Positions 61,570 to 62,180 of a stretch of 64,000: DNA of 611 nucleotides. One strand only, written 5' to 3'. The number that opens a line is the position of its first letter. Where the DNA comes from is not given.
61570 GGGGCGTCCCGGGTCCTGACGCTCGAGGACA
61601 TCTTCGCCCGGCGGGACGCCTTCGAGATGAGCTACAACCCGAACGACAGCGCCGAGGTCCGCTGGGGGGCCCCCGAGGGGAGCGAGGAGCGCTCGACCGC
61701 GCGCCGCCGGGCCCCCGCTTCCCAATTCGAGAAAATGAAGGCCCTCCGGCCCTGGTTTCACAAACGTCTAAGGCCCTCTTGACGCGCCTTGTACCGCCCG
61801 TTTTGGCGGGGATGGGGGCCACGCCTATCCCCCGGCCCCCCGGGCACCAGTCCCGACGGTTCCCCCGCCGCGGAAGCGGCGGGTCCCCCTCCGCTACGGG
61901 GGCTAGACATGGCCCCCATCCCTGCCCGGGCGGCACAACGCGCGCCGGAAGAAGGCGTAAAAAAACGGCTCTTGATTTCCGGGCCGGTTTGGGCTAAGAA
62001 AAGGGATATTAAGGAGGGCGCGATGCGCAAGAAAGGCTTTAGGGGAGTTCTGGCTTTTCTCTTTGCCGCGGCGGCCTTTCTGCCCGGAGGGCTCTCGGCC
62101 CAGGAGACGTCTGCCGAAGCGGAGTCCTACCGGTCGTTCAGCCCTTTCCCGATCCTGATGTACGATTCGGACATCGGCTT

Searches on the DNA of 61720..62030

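Call 14: search_rna_families(source=window, start=61720, end=62030, threshold=evalue, max_evalue=10, show_alignments=2)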
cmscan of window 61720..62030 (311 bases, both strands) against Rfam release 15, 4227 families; matches with E-value up to 10: 1.
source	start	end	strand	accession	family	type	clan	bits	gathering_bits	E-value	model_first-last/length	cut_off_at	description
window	61777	61803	-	RF04325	Pestivirus-3UTR-SLIII-scrofae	Gene; sRNA;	CL00151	13.2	85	8.3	1-66/66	no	Pestivirus 3' UTR SLIII P. scrofae Atypical porcine pestivirus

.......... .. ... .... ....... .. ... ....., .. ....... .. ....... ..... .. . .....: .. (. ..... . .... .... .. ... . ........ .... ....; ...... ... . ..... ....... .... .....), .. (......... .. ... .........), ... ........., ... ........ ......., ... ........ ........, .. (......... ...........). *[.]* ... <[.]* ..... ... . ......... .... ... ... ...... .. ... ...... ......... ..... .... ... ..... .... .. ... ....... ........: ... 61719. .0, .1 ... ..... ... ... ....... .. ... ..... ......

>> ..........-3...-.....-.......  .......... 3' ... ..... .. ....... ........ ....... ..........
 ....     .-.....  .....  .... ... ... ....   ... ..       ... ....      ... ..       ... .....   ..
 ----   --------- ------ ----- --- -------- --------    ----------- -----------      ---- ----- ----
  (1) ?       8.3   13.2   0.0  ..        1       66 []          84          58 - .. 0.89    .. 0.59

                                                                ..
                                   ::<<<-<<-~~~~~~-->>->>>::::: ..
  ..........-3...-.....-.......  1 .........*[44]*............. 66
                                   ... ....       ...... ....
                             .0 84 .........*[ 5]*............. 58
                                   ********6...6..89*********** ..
